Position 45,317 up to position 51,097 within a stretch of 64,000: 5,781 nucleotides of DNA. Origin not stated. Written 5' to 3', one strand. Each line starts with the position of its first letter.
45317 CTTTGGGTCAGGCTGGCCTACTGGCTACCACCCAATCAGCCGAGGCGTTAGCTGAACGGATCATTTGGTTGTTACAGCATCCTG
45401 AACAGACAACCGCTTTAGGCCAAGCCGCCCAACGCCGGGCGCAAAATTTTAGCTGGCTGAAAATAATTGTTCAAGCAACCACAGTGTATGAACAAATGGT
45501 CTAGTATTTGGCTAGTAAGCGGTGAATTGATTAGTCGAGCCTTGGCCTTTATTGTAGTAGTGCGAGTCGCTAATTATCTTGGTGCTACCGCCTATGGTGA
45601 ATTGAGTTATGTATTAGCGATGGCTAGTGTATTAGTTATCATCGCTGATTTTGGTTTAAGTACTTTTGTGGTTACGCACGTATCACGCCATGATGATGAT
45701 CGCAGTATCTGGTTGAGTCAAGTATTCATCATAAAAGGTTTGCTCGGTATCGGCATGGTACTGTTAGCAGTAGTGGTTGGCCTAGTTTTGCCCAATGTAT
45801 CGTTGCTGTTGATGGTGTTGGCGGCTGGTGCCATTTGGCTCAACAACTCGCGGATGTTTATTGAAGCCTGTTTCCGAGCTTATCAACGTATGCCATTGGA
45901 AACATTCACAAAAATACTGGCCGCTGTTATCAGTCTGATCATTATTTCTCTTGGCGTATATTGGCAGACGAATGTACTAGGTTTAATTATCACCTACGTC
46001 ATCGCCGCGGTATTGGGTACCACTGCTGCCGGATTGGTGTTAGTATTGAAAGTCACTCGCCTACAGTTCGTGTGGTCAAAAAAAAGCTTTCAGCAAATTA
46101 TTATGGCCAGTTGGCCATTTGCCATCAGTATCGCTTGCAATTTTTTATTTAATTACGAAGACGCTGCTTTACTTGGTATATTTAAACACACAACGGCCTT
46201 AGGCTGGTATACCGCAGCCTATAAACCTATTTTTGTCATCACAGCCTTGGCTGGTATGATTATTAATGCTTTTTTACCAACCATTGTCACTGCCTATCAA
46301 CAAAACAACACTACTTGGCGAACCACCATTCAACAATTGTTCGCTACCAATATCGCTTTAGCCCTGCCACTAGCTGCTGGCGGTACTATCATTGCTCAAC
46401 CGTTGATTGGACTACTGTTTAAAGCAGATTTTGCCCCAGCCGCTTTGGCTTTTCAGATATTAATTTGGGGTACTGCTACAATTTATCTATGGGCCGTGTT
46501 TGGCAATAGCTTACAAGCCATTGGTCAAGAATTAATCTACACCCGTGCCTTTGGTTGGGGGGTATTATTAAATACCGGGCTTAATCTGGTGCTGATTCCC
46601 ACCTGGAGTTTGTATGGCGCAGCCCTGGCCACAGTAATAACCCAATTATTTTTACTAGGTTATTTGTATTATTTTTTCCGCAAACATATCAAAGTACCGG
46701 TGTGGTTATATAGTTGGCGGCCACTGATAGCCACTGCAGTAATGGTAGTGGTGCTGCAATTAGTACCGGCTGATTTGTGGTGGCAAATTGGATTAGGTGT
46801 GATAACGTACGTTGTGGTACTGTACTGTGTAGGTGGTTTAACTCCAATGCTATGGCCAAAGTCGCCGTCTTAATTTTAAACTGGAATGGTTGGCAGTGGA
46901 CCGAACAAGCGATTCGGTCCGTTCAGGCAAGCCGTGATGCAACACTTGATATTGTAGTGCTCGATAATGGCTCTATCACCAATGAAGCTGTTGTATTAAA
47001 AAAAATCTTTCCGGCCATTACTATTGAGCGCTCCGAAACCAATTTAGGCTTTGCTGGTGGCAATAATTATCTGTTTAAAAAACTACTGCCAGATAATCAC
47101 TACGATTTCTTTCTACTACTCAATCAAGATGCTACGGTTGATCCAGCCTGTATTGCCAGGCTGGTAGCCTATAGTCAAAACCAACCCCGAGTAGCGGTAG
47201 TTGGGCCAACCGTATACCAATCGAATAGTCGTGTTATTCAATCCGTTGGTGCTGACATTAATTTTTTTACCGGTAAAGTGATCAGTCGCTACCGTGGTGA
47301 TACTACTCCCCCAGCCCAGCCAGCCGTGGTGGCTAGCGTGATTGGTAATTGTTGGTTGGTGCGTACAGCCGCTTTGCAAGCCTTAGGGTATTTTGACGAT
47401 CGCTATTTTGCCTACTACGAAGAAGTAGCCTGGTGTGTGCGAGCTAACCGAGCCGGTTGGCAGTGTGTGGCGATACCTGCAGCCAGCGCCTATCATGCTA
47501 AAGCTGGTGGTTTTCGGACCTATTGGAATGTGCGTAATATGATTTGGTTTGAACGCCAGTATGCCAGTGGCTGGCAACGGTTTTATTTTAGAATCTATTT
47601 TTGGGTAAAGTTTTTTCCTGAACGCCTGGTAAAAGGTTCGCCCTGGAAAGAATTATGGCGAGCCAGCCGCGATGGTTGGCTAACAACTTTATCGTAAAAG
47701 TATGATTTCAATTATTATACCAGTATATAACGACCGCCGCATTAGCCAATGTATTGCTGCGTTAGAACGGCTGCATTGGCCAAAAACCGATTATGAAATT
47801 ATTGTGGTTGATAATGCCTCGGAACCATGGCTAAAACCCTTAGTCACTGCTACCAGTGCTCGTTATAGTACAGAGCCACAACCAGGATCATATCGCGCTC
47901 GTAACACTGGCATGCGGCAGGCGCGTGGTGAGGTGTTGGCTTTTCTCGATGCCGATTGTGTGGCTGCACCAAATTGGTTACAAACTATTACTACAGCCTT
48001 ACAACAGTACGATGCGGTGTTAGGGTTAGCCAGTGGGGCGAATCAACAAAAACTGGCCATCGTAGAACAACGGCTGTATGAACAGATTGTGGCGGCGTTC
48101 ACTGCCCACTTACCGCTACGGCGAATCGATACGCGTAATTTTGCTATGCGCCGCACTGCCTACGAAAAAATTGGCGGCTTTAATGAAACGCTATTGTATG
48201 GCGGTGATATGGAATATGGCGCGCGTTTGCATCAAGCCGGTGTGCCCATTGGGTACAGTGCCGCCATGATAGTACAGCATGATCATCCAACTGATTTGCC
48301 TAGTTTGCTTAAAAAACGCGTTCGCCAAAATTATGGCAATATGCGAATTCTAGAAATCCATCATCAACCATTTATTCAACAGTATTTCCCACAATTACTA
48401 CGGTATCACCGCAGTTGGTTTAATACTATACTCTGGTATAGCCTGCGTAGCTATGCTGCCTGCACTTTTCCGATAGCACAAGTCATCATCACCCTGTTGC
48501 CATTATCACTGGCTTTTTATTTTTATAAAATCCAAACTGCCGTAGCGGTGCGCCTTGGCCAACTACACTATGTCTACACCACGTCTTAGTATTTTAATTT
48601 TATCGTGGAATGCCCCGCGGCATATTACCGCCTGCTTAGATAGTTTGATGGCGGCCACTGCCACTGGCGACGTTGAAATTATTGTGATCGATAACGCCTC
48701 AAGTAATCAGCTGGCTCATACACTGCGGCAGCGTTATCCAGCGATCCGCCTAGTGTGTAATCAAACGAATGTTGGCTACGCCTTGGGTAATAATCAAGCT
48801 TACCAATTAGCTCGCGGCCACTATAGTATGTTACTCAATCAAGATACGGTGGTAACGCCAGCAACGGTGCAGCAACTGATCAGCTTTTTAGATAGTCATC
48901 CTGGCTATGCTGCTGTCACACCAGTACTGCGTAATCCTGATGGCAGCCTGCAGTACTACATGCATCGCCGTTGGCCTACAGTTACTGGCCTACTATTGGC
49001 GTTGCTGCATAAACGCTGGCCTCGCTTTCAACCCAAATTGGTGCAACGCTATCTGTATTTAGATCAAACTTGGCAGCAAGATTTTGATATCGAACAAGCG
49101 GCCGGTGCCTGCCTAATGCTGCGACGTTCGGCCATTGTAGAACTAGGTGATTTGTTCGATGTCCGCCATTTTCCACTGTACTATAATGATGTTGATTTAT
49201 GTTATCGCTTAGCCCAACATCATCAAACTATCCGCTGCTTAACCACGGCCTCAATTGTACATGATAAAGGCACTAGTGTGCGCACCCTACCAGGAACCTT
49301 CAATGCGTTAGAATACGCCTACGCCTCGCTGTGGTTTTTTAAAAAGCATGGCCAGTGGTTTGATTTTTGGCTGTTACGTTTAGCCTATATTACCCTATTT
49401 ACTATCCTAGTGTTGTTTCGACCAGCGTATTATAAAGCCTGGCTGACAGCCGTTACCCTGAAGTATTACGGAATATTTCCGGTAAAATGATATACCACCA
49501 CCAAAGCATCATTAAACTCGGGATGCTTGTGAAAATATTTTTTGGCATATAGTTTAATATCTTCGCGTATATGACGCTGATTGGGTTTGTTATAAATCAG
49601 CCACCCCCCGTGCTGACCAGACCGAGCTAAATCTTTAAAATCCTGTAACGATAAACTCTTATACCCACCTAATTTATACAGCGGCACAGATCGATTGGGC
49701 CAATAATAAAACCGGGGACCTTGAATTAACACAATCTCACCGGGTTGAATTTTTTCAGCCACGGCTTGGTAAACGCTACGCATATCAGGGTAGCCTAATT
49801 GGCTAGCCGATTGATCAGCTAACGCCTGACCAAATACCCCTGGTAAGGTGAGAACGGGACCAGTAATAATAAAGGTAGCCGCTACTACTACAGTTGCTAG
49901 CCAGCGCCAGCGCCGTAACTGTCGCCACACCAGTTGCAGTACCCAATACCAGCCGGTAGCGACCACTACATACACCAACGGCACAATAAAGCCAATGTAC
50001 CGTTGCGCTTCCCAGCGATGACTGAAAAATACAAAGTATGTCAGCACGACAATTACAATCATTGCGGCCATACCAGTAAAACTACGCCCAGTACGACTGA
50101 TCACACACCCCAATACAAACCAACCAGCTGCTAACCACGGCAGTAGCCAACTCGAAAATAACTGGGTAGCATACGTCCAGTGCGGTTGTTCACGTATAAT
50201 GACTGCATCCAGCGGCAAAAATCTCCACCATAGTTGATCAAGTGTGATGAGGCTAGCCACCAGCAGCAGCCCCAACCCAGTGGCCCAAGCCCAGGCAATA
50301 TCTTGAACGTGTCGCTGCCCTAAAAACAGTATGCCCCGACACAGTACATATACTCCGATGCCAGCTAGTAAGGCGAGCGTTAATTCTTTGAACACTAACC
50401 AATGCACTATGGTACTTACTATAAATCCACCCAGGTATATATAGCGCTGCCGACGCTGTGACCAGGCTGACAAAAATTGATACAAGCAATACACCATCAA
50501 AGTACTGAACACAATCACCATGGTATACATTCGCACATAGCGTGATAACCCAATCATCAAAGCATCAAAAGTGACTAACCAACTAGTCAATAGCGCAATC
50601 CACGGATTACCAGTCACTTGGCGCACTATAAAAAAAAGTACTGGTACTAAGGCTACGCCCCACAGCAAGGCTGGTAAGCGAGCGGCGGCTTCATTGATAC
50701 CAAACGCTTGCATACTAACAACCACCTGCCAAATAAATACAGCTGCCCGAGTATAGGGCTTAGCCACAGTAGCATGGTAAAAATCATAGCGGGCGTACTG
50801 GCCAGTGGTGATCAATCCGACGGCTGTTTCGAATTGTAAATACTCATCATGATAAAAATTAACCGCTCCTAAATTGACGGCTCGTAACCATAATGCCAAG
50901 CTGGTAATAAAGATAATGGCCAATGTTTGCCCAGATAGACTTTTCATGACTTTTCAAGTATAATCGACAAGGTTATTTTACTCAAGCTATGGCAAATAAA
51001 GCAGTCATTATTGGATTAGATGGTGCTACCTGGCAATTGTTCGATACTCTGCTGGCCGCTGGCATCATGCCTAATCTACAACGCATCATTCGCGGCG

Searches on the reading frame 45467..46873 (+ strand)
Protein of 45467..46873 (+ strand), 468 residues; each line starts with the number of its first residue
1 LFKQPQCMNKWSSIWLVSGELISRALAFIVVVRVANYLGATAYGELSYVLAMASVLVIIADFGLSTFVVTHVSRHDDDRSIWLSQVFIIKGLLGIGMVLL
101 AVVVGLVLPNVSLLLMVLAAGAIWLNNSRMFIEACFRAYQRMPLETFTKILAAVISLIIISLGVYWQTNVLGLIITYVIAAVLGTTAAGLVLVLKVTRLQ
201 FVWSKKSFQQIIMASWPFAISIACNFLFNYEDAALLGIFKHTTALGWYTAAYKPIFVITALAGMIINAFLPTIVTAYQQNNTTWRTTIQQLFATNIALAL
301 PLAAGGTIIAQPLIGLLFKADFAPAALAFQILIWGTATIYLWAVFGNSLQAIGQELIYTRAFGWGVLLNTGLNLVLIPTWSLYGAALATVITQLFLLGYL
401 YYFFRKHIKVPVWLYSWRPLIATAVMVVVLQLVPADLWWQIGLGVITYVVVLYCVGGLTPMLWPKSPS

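Call 8: search_protein_families(library=pfam, proteins=[window:45467-46873:+], max_evalue=0.001)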
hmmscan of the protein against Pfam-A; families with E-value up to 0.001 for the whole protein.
window:45467-46873:+ (468 aa): 3 families
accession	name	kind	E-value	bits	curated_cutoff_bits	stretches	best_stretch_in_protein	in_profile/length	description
PF01943.22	Polysacc_synt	-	5e-30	105.3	28.2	1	13-274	5-271/274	Polysaccharide biosynthesis protein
PF13440.11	Polysacc_synt_3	-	1.6e-15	57.6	23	1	38-324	6-290/293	Polysaccharide biosynthesis protein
PF03023.19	MurJ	-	1.1e-05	24.7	27.4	1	155-434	139-433/451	Lipid II flippase MurJ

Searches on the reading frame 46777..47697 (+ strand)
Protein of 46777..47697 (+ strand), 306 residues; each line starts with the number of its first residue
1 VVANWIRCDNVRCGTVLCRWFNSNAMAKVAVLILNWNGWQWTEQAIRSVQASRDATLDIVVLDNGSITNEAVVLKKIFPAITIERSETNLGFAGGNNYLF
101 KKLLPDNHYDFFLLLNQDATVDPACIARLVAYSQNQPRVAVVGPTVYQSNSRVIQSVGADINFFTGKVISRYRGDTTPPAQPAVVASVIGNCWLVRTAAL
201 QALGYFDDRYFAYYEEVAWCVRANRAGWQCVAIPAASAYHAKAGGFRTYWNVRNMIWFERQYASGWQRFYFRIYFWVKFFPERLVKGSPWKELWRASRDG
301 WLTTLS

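Call 8: search_protein_families(library=pfam, proteins=[window:46777-47697:+], max_evalue=0.001)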
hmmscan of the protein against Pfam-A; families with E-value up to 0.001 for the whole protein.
window:46777-47697:+ (306 aa): 3 families
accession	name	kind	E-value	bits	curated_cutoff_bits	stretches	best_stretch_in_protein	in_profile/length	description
PF00535.33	Glycos_transf_2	-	1e-13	52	23.3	1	31-203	2-167/168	Glycosyl transferase family 2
PF13632.12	Glyco_trans_2_3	-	4.8e-10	40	27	1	112-258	2-135/198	Glycosyl transferase family group 2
PF13641.12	Glyco_tranf_2_3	-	1.2e-08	35.7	27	1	29-249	3-216/230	Glycosyltransferase like family 2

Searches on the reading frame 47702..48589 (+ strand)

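Call 8: search_protein_families(library=pfam, proteins=[window:47702-48589:+], max_evalue=0.001)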
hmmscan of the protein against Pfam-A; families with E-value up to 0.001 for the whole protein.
window:47702-48589:+ (295 aa): 5 families
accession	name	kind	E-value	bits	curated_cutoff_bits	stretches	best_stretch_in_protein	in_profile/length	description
PF00535.33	Glycos_transf_2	-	3.4e-22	79.6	23.3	1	3-157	1-167/168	Glycosyl transferase family 2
PF13641.12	Glyco_tranf_2_3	-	1.1e-13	52.2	27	1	2-212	3-230/230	Glycosyltransferase like family 2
PF13632.12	Glyco_trans_2_3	-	8.6e-10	39.2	27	1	81-275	4-197/198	Glycosyl transferase family group 2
PF10111.15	Glyco_tranf_2_2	-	6.4e-09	36.1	27.3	1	3-178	1-201/276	Glycosyltransferase like family 2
PF13506.12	Glyco_transf_21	-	3.2e-07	30.4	21.7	1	69-197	24-158/174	Glycosyl transferase family 21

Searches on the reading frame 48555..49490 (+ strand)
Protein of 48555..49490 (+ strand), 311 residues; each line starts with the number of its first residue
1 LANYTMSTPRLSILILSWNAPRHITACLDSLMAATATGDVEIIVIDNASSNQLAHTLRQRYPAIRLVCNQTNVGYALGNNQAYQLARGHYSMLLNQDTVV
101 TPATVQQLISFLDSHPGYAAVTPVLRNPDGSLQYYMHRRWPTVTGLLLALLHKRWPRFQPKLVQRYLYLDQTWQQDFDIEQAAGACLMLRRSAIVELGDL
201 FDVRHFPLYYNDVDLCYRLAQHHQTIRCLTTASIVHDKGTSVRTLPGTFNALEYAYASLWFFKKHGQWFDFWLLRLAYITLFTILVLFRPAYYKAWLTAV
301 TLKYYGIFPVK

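Call 8: search_protein_families(library=pfam, proteins=[window:48555-49490:+], max_evalue=0.001)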
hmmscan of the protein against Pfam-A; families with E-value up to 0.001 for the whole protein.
window:48555-49490:+ (311 aa): 3 families
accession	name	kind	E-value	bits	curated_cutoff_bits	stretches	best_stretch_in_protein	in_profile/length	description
PF00535.33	Glycos_transf_2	-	1e-17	65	23.3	1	12-168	1-138/168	Glycosyl transferase family 2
PF13641.12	Glyco_tranf_2_3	-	2.4e-12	47.8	27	1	9-237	1-212/230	Glycosyltransferase like family 2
PF13632.12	Glyco_trans_2_3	-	0.00021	21.6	27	0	183-305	73-195/198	Glycosyl transferase family group 2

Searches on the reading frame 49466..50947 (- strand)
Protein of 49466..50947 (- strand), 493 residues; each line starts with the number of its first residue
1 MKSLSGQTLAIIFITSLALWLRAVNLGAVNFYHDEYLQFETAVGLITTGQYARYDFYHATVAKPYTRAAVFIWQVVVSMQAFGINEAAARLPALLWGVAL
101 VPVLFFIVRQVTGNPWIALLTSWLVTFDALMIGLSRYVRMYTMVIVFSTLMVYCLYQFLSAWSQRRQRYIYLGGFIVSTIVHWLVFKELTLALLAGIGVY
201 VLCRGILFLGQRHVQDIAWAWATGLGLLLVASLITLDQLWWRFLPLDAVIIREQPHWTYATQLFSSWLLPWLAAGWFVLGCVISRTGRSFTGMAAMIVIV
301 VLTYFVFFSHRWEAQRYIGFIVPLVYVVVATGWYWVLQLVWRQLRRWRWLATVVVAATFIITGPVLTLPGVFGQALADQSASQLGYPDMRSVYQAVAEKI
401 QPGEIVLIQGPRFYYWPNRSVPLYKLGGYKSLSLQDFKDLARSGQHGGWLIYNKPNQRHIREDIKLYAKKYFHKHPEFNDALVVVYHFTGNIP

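Call 8: search_protein_families(library=pfam, proteins=[window:49466-50947:-], max_evalue=0.001)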
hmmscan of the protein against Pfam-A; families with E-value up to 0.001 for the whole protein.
window:49466-50947:- (493 aa): 1 family
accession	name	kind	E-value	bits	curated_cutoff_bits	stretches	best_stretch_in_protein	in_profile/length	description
PF02366.24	PMT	-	3.5e-07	30.5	22.7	1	71-239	66-237/245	Dolichyl-phosphate-mannose-protein mannosyltransferase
